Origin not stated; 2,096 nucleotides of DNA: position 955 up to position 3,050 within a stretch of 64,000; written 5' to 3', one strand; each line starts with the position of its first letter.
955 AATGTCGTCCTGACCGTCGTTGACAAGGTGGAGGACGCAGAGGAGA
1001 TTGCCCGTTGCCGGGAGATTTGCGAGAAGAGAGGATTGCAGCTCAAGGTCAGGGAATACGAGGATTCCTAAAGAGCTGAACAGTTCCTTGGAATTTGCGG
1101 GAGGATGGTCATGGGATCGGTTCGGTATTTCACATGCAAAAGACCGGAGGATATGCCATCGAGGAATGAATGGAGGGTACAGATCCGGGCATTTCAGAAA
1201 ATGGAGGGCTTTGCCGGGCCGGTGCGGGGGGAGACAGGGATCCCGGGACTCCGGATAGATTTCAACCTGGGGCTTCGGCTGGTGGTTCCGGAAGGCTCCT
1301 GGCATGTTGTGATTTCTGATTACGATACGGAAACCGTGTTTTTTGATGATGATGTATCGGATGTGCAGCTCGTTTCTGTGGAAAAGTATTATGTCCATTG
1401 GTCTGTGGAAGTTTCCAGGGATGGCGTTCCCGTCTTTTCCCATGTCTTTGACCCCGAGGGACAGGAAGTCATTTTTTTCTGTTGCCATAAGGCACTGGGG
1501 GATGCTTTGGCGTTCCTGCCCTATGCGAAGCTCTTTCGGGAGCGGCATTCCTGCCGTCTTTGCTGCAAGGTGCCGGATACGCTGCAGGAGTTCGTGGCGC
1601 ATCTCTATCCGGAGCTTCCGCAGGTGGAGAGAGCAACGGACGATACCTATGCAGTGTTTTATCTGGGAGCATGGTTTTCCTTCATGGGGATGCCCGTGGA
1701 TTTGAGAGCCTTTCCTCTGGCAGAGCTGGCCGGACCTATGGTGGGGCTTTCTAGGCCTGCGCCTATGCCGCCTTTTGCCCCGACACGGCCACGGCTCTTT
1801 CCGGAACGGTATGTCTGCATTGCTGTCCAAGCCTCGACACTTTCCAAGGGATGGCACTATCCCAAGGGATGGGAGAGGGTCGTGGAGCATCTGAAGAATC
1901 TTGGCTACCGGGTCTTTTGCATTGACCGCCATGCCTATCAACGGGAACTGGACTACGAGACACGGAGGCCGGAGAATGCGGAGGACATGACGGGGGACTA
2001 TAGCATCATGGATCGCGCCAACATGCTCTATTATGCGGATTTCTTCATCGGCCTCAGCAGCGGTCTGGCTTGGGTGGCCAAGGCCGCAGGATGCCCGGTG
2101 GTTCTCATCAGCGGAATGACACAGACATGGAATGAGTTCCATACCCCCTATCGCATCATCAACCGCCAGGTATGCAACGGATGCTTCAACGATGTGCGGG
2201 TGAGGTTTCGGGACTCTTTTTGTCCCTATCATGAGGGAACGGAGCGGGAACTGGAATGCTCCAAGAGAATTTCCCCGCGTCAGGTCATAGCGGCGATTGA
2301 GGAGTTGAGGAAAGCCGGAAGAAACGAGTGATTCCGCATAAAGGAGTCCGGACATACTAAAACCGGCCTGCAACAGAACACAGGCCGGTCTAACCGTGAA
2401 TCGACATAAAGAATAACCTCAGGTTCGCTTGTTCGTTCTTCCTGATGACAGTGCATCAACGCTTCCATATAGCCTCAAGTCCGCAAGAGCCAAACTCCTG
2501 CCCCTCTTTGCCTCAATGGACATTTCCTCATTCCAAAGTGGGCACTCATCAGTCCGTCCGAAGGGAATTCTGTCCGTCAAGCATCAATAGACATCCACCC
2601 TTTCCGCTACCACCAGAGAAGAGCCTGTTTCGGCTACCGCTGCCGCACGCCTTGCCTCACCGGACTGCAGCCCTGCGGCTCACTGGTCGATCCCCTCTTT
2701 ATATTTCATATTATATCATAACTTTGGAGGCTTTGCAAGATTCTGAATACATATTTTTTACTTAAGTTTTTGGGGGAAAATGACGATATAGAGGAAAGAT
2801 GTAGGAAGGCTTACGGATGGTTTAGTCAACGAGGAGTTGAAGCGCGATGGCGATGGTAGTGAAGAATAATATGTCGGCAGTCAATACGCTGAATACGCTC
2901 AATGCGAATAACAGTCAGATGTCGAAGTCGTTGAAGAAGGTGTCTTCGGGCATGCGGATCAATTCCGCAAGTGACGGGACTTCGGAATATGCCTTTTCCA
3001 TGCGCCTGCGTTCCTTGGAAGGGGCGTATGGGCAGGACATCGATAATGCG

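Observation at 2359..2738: Orphan minus-strand transcription unit of about 345 nt with no ORF, divergent from flagellin 1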

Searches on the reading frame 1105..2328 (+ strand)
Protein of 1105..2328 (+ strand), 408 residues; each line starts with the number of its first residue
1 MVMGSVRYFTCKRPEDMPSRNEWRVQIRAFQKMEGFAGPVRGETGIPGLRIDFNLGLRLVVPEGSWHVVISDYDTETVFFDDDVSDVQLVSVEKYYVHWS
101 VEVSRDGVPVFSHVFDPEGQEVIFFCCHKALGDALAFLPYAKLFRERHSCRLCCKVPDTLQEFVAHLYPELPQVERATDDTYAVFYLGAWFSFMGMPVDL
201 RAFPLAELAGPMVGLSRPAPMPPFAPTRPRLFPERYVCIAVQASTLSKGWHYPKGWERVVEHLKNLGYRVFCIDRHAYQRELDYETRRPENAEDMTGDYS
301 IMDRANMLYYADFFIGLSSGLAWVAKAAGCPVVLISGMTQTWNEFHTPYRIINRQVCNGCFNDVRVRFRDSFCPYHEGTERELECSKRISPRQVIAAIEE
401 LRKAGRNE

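Call 9: find_encoding_contigs(protein=window:1105-2328:+, flank=6000, max_places=10)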
Protein window:1105-2328:+ (408 aa): no gene with exactly this product is on record in the collection.

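Call 11: find_related_loci(query=window:1105-2328:+, collection=genome_contigs, flank=4000)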
Query window:1105-2328:+ (408 aa) in genome_contigs; peptide patterns used: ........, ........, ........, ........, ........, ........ (x = any residue, [..] = any of these).
25 stretches matched a pattern; 5 encode a relative of the query (tblastn E <= 1e-3); 5 distinct loci.
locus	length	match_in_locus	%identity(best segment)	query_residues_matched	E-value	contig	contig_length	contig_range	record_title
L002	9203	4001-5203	66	6-403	0e+0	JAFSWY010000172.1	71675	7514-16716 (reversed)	MAG: Selenomonadaceae bacterium isolate RGIG3549 Goat_Rumen.Co__c944679, whole genome shotgun sequence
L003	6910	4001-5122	53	31-401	3e-129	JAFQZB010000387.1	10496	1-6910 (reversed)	MAG: Selenomonadaceae bacterium isolate RGIG2281 Goat_Duodenum-5__c518470, whole genome shotgun sequence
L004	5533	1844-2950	49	34-401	4e-122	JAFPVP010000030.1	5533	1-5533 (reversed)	MAG: Selenomonadaceae bacterium isolate RGIG1515 Goat_Abomasum-3__c83708, whole genome shotgun sequence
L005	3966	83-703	56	197-401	3e-75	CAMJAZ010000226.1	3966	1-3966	MAG: uncultured Selenomonadales bacterium isolate SRR12081300_bin.83_metaWRAP_v1.3_MAG genome assembly, contig: ERZ12289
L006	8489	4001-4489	47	251-401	4e-41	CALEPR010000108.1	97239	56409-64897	MAG TPA_asm: uncultured Selenomonadales bacterium isolate ERR1278072_bin.153_CONCOCT_v1.1_MAG genome assembly, contig: E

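Call 16: find_homologous_proteins(query=window:1105-2328:+, max_evalue=1e-30)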
Query window:1105-2328:+ (408 aa): 2693 proteins with E <= 1e-30 among 7639 candidates; the best 120 are listed.
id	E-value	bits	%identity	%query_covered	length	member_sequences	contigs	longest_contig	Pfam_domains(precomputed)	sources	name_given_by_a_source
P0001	9.1e-267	903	92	100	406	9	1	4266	PF21129.4,PF01075.24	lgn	-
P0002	5.4e-207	706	71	100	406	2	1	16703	PF21129.4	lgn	-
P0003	2.9e-205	700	72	98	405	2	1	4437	PF21129.4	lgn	-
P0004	2.0e-187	641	66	98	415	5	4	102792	PF21129.4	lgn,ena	-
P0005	1.8e-179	615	62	98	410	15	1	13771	PF21129.4,PF01075.24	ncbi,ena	-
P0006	2.1e-168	579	60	100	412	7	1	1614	PF21129.4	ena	-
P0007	1.9e-167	575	60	97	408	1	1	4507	PF21129.4,PF01075.24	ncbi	-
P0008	5.0e-138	478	57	89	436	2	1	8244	PF21129.4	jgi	-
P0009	3.1e-136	473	56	88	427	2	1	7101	PF21129.4,PF01075.24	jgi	-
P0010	8.0e-136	471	55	89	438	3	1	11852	PF21129.4,PF01075.24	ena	-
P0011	1.4e-135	470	52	96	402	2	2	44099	PF21129.4,PF01075.24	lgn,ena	-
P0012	3.4e-135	469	55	90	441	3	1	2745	PF21129.4,PF01075.24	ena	-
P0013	9.4e-135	468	53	94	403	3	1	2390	PF21129.4,PF01075.24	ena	-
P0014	1.0e-134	468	55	90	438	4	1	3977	PF21129.4,PF01075.24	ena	-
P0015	3.4e-134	466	52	94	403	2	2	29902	PF21129.4,PF01075.24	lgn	-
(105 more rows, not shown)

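Call 17: find_encoding_contigs(protein=P0001, flank=4000, max_places=4)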
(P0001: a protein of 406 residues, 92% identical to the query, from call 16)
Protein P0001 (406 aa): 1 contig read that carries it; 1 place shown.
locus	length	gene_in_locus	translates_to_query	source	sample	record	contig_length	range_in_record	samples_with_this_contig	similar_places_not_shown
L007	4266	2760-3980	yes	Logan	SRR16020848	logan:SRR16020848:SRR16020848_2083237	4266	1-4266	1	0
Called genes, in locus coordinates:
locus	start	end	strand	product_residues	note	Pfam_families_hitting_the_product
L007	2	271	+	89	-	?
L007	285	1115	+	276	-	PF08543:Phos_pyr_kin, PF00294:PfkB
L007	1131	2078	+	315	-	PF13641:Glyco_tranf_2_3, PF00535:Glycos_transf_2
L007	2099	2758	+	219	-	PF04055:Radical_SAM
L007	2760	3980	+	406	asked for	PF21129:TibC_1st, PF01075:Glyco_transf_9 (weak)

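Call 18: find_encoding_contigs(protein=P0002, flank=4000, max_places=4)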
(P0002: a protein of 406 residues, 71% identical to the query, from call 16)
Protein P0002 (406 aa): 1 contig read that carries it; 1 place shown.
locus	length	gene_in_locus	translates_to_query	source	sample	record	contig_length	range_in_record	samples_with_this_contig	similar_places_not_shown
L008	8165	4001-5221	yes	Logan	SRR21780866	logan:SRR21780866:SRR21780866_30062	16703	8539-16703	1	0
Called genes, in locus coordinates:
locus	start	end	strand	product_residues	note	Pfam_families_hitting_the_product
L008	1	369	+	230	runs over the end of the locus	PF16254:DUF4910, PF16221:HTH_47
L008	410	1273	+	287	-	PF13489:Methyltransf_23, PF07021:MetW, PF08241:Methyltransf_11, PF08242:Methyltransf_12, PF13649:Methyltransf_25, PF13847:Methyltransf_31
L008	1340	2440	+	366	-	PF13186:SPASM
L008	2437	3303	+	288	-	PF08543:Phos_pyr_kin, PF00294:PfkB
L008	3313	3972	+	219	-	PF04055:Radical_SAM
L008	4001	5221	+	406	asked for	PF21129:TibC_1st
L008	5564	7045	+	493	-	PF00501:AMP-binding, PF13193:AMP-binding_C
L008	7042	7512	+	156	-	PF00583:Acetyltransf_1, PF13673:Acetyltransf_10 (weak), PF13508:Acetyltransf_7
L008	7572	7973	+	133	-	PF01638:HxlR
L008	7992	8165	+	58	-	?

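Call 19: find_encoding_contigs(protein=P0003, flank=4000, max_places=4)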
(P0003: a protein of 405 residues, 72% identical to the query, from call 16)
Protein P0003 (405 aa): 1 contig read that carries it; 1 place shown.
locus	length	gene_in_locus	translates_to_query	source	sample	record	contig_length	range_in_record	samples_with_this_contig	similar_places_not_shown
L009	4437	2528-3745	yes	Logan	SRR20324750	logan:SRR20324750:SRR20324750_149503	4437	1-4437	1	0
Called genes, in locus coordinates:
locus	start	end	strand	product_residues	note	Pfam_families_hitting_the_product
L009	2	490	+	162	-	?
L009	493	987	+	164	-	PF14489:QueF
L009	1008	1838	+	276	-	PF08543:Phos_pyr_kin, PF00294:PfkB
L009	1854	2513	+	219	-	PF04055:Radical_SAM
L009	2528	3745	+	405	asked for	PF21129:TibC_1st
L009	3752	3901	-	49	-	-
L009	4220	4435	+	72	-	?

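Call 20: find_encoding_contigs(protein=P0005, flank=4000, max_places=4)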
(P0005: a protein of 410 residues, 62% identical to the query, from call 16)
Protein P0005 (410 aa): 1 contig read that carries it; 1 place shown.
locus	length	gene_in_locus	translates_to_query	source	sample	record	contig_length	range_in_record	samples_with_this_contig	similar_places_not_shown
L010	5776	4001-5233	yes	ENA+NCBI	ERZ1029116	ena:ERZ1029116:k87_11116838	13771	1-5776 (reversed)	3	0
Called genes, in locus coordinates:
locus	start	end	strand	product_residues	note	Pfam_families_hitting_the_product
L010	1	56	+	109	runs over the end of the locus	-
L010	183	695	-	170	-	PF01842:ACT, PF13291:ACT_4, PF22629:ACT_AHAS_ss, PF13710:ACT_5, PF10369:ALS_ss_C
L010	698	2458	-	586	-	PF02776:TPP_enzyme_N, PF00205:TPP_enzyme_M, PF02775:TPP_enzyme_C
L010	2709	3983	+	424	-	PF01075:Glyco_transf_9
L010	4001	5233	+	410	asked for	PF21129:TibC_1st, PF01075:Glyco_transf_9 (weak)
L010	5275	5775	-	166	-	?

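Call 21: find_encoding_contigs(protein=P0007, flank=4000, max_places=4)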
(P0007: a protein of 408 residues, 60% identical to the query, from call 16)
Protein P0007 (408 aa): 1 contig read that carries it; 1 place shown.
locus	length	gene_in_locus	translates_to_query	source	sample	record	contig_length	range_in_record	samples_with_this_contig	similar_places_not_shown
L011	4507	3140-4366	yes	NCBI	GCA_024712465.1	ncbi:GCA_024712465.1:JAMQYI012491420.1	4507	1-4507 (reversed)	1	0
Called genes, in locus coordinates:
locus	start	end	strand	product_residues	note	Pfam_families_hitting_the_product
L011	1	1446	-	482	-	?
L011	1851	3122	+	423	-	PF01075:Glyco_transf_9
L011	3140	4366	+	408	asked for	PF21129:TibC_1st, PF01075:Glyco_transf_9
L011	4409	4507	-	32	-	?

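Call 31: search_protein_families(library=pfam, proteins=[window:1105-2328:+])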
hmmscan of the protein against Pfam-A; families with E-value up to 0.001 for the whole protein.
window:1105-2328:+ (408 aa): 2 families
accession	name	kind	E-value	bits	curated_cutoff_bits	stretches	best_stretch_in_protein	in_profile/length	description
PF21129.3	TibC_1st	-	3.5e-17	62.7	27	1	47-107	3-63/63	Glycosyltransferase TibC, N-terminal domain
PF01075.23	Glyco_transf_9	-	1.4e-05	25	22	1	232-341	103-214/247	Glycosyltransferase family 9 (heptosyltransferase)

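Call 45: find_encoding_contigs(protein=P0004, flank=2500, max_places=10)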
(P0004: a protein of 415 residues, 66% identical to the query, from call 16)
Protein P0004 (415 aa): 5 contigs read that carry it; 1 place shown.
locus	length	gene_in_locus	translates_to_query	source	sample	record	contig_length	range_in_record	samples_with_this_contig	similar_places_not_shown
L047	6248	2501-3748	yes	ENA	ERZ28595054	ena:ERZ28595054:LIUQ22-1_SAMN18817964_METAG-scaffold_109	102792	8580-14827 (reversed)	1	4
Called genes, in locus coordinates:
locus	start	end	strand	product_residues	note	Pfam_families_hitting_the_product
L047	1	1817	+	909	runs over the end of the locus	PF00535:Glycos_transf_2, PF13506:Glyco_transf_21 (faint), PF13641:Glyco_tranf_2_3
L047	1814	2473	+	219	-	PF04055:Radical_SAM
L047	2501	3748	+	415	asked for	PF21129:TibC_1st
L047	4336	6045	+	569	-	PF00669:Flagellin_N, PF00700:Flagellin_C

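Call 46: find_encoding_contigs(protein=P0006, flank=2500, max_places=10)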
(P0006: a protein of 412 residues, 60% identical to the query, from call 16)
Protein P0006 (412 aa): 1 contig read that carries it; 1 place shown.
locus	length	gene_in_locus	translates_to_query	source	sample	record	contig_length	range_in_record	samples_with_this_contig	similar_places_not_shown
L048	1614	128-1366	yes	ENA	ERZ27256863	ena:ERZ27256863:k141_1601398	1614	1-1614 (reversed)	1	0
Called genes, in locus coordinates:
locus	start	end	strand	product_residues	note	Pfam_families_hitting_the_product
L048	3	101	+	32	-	?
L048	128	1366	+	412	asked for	PF21129:TibC_1st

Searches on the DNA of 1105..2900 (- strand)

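Call 4: search_rna_families(source=window, start=2250, end=2900, threshold=evalue, max_evalue=10, show_alignments=3)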
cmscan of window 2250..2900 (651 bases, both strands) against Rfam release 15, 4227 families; matches with E-value up to 10: 5.
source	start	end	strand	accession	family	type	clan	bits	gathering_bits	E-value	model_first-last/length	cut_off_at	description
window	2375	2428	-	RF01890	lincRNA-p21_2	Gene; lncRNA;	-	17.3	70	1.2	1-52/52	no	LincRNA-p21 conserved region 2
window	2534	2634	+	RF03369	mir-2217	Gene; miRNA;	-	15.7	60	3.1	1-62/62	no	mir-2217 microRNA precursor family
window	2599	2685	-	RF03006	M23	Gene; sRNA;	-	14.6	41.2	8.2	1-53/53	no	M23 RNA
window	2778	2823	+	RF02480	GlsR14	Gene; snRNA; snoRNA; CD-box;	-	11.7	90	5.3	1-68/68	no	Small nucleolar RNA GlsR14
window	2508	2553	-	RF01125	sR4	Gene; snRNA; snoRNA; CD-box;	-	11.2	50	8.5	1-56/56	no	Small nucleolar RNA sR4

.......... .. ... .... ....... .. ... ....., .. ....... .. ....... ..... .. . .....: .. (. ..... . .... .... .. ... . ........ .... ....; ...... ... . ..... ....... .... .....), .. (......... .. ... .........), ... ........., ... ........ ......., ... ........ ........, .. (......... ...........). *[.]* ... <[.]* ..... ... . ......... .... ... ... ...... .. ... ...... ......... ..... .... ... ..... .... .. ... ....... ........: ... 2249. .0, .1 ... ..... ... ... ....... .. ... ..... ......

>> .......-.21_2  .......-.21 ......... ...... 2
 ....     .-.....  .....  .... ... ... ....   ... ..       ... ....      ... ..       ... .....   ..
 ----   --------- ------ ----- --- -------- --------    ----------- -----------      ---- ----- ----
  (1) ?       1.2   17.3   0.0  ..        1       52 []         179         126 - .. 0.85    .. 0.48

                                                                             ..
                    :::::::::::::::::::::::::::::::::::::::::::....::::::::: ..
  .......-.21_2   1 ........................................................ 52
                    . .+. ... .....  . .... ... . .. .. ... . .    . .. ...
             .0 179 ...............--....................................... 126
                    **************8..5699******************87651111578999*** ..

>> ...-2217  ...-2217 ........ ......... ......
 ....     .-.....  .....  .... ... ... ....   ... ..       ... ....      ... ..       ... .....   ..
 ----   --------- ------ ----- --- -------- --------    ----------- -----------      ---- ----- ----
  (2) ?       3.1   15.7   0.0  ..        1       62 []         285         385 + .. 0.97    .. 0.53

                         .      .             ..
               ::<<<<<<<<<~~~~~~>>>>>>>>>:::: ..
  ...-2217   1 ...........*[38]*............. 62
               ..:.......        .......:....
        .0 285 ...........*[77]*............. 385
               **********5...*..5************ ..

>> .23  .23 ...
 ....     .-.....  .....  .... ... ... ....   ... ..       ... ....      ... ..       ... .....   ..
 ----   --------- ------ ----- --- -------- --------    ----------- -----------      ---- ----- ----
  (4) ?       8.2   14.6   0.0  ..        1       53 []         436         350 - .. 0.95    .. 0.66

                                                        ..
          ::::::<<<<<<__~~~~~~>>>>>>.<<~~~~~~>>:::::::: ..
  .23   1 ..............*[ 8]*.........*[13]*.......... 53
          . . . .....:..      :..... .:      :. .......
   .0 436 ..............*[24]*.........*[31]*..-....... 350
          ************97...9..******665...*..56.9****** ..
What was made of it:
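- On Any Rfam 15 family (4227 models, including RNase P, tmRNA, 6S, SRP, T-box, cobalamin, c-di-GMP, raiA, ROOL, OLE, GOLLD, HEARO): In 2250-2900 the best E-value is 1.2, and only eukaryotic miRNA/lncRNA noise appears (call 4).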

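Call 37: search_dna_similar(query=window:2355-2710:-, collection=plasmids, mode=distant, max_evalue=0.01)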
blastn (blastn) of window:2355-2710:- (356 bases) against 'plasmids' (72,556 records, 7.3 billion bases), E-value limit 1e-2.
No match.

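Call 38: search_dna_similar(query=window:2355-2710:-, collection=phages, mode=distant, max_evalue=0.01)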
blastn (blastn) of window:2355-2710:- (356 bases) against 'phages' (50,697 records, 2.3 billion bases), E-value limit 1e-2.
No match.
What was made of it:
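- Tried and rejected: blastn against plasmids and phages found nothing (calls 37, 38).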

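Call 57: search_rna_families(sources=[L009, L047, L048], threshold=evalue, max_evalue=10)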
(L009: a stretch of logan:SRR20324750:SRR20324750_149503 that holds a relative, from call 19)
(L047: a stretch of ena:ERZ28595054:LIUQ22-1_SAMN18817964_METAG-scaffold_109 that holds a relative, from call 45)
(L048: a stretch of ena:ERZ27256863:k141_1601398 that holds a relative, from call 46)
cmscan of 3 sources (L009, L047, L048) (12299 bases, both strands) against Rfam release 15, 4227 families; matches with E-value up to 10: 6.
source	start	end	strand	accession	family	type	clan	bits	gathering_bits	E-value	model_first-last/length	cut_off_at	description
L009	3734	3786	-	RF03381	mir-2796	Gene; miRNA;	-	22.9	72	0.3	1-77/77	no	mir-2796 microRNA precursor family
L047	3804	3996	+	RF02178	SMCR2_2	Gene; lncRNA;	-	19.7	55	5.4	1-165/165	no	Smith-Magenis syndrome chromosome region, candidate 2 conserved region 2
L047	5383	5472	+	RF03555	mir-2_2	Gene; miRNA;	-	19.1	94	9.3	1-78/78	no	mir-2_2 microRNA precursor family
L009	3721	3795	-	RF04148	MIR844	Gene; miRNA;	-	18.8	70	8.5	1-114/114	no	MIR844 microRNA precursor family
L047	4150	4253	+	RF01673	PhrS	Gene; sRNA;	-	14.4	37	6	1-212/212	no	PhrS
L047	3106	3171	-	RF02695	NrsZ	Gene; sRNA;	-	14.2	76.9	4.3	13-90/236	no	Nitrogen regulated small RNA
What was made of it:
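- On Any Rfam 15 family (4227 models, including RNase P, tmRNA, 6S, SRP, T-box, cobalamin, c-di-GMP, raiA, ROOL, OLE, GOLLD, HEARO): No family recurs across the homologues L009, L047 and L048 (call 57).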

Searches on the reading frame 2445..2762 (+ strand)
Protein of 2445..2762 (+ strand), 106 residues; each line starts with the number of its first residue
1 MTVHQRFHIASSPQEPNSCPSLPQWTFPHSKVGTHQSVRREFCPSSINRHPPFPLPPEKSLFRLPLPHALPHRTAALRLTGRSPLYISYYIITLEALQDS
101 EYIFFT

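Call 58: find_homologous_proteins(query=window:2445-2762:+, max_evalue=10)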
Query window:2445-2762:+ (106 aa): 1 proteins with E <= 10 among 3 candidates.
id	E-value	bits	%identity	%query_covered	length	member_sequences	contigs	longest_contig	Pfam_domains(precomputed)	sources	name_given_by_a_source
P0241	6.1e-61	221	95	99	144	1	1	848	-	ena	-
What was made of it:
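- On Protein-coding gene or pseudogene: The search of 5.8 billion proteins found only a 95%-identical spurious ORF (call 58).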

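Call 59: search_protein_families(library=pfam, proteins=[window:2445-2762:+], max_evalue=1)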
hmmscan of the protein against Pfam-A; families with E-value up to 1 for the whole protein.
window:2445-2762:+ (106 aa): 0 families
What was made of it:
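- The ORFs have no Pfam match, and among 5.8 billion proteins there is no homologue other than a near-identical copy (calls 58, 59).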

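Call 60: find_encoding_contigs(protein=P0241, flank=1000, max_places=5)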
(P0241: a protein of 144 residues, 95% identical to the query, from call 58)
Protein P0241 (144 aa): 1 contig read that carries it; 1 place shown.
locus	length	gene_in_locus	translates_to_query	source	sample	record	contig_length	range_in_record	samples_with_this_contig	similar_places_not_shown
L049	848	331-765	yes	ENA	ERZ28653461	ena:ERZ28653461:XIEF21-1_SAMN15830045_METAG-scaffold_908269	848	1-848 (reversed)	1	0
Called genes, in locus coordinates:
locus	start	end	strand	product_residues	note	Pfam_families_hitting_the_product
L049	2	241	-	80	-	?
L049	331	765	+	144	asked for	-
